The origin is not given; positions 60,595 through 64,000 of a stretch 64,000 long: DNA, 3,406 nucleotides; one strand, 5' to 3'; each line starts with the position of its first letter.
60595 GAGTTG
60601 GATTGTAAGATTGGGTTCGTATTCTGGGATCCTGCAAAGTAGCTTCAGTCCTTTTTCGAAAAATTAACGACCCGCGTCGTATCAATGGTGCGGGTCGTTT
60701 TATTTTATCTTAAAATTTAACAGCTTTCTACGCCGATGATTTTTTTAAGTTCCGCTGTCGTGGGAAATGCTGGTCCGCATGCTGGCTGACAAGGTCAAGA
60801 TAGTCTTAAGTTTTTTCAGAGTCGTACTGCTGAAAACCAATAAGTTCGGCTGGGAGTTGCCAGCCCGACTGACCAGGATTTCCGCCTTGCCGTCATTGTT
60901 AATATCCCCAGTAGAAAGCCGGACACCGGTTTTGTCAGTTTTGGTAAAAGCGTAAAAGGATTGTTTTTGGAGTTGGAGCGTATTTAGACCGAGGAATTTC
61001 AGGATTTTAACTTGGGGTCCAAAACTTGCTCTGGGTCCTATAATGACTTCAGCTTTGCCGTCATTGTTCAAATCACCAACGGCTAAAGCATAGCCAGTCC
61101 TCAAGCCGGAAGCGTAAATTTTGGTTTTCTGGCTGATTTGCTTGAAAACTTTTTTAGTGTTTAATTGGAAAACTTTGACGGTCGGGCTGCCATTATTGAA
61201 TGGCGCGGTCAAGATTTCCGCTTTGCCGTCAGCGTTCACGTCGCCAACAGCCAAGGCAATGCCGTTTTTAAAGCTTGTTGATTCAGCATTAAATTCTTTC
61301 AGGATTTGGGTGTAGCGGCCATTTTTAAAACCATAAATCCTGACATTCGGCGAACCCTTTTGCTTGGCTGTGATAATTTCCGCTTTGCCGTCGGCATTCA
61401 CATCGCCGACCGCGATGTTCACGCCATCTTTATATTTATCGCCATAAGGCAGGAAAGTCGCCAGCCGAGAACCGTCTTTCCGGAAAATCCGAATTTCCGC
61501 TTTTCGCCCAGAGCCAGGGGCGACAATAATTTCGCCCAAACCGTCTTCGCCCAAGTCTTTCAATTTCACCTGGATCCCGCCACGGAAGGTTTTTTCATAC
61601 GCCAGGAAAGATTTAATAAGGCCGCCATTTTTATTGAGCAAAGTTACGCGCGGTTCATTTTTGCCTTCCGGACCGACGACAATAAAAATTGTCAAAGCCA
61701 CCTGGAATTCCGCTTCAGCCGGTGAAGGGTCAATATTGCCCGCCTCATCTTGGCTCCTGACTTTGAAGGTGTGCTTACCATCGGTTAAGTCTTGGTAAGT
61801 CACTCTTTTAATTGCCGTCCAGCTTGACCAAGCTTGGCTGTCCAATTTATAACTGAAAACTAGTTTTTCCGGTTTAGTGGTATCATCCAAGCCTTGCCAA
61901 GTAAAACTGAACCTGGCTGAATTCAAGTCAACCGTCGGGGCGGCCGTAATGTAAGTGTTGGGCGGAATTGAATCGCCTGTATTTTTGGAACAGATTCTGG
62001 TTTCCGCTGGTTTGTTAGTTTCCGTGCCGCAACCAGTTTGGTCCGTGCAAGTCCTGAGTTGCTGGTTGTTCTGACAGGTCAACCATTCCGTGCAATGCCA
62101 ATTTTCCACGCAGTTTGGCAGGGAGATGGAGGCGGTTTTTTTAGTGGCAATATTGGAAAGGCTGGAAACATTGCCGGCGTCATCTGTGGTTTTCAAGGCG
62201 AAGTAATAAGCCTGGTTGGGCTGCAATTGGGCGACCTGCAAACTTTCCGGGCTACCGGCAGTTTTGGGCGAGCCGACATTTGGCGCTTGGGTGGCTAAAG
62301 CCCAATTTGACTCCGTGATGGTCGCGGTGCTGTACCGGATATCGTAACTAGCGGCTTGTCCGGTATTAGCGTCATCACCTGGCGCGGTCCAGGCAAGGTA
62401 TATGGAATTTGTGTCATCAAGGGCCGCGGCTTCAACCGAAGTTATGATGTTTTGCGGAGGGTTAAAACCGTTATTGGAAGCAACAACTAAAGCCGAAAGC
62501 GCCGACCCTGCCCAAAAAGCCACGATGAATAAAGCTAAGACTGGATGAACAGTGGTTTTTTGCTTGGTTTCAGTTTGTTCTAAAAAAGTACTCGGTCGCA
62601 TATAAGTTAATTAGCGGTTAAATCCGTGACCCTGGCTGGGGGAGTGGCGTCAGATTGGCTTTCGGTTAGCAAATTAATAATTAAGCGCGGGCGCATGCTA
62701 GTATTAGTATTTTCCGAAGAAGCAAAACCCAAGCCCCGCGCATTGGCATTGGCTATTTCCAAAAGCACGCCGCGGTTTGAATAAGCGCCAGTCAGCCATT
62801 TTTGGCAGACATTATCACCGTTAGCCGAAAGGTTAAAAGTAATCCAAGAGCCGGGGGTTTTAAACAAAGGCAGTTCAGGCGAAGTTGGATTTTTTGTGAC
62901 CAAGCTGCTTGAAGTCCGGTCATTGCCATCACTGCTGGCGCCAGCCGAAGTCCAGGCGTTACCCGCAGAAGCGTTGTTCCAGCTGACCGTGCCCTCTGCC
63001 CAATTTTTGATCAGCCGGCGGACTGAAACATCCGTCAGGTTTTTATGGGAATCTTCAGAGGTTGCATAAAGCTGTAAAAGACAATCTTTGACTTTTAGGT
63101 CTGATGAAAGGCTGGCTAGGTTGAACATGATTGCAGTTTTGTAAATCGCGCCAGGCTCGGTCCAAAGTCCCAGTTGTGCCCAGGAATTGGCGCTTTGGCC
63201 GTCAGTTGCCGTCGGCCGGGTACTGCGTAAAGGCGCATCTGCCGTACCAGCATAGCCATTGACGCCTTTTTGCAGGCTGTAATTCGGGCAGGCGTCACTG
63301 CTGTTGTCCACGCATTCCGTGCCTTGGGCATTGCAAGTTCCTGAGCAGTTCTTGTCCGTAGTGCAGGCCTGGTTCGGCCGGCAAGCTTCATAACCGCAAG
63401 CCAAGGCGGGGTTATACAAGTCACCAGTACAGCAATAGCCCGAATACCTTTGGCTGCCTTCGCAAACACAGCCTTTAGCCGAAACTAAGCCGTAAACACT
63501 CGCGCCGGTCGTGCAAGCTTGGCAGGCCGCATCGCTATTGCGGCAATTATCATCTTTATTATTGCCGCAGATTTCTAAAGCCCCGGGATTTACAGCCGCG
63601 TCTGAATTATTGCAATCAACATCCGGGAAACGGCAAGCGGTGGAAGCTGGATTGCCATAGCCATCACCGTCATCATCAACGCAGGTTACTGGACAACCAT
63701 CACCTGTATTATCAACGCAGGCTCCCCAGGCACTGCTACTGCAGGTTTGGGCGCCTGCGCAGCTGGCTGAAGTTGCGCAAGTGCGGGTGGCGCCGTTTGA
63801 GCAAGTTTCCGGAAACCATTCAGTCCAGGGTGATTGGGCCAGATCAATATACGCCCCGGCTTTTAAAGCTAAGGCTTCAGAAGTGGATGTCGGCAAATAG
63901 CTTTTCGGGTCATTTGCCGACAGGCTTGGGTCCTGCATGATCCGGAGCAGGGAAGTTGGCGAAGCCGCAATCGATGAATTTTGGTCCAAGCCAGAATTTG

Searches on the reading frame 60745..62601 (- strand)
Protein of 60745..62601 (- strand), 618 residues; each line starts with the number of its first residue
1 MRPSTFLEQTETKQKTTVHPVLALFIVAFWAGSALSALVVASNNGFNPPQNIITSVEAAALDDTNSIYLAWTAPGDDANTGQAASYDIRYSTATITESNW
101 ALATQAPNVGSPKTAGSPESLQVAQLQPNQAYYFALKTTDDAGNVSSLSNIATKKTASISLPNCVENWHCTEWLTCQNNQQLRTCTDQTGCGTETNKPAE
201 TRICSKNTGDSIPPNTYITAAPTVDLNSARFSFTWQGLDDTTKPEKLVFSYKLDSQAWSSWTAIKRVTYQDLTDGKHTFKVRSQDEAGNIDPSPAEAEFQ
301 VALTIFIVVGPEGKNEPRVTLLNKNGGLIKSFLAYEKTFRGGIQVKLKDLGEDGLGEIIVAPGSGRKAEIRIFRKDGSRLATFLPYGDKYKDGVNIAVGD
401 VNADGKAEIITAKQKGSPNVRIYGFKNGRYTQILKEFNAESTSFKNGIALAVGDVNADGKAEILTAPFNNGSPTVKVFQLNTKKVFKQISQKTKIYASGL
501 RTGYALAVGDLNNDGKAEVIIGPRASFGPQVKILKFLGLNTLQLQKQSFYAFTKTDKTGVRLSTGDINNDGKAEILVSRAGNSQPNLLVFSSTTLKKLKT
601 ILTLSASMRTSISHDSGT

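Call 12: search_protein_families(library=pfam, proteins=[window:60745-62601:-], max_evalue=0.001)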
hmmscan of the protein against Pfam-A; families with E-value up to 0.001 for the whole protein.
window:60745-62601:- (618 aa): 6 families
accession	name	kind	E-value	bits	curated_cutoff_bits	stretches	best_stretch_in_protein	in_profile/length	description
PF01839.29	FG-GAP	-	3.3e-23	81.6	22.1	2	503-522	2-21/37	FG-GAP repeat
PF13517.12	FG-GAP_3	-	4.7e-23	82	26.9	3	454-520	1-60/61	FG-GAP-like repeat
PF00041.27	fn3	-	6e-06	26.8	25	1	63-148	12-77/84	Fibronectin type III domain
PF19077.6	Big_13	-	7.1e-06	26.9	27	0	268-295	68-95/102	Bacterial Ig-like domain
PF14779.12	BBS1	-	2.4e-05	24.4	27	0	562-609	19-68/254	Ciliary BBSome complex subunit 1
PF25788.1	Ig_Rha78A_N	-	0.00032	21.4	27.4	0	63-157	16-102/105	Rha78A-like, N-terminal immunoglobulin domain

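Call 48: find_encoding_contigs(protein=window:60745-62601:-, flank=10000, max_places=1)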
Protein window:60745-62601:- (618 aa): 4 contigs read that carry it; 1 place shown.
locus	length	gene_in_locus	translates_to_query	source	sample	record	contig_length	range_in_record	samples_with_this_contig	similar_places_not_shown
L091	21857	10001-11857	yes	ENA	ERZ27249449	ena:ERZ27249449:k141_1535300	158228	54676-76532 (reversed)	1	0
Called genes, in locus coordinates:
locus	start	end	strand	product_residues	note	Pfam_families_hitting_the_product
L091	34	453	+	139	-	-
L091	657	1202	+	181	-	-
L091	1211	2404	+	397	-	-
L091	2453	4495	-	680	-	PF00580:UvrD-helicase, PF13604:AAA_30 (faint), PF01443:Viral_helicase1 (faint), PF13245:AAA_19, PF13361:UvrD_C, PF13538:UvrD_C_2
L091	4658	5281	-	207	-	-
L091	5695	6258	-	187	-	PF01997:Translin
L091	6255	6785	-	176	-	PF28549:NDPSase_N (weak), PF00293:NUDIX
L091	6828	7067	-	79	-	-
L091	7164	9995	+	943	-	PF13229:Beta_helix, PF11617:Cu-binding_MopE (weak), PF06848:Disaggr_repeat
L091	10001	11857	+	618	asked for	PF00041:fn3 (faint), PF01839:FG-GAP (faint), PF19077:Big_13 (faint), PF14779:BBS1 (faint), PF13517:FG-GAP_3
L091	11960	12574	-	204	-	-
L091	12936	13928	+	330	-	PF00348:polyprenyl_synt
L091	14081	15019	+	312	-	PF13793:Pribosyltran_N, PF14572:Pribosyl_synth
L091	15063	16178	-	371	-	-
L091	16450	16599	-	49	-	PF09962:DUF2196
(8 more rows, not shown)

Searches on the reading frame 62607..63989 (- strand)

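Call 12: search_protein_families(library=pfam, proteins=[window:62607-63989:-], max_evalue=0.001)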
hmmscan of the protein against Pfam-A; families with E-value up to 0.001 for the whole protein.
window:62607-63989:- (460 aa): 3 families
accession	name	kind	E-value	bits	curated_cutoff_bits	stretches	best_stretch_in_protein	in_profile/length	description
PF06848.17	Disaggr_repeat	-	2.5e-11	44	33.9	1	280-438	25-179/179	Disaggregatase related repeat domain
PF11617.13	Cu-binding_MopE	-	2.4e-06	28.1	27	1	125-150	1-25/30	Putative metal-binding motif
PF24517.2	CBM96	-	3.6e-06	27.3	26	1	249-350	8-107/164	Carbohydrate-binding module family 96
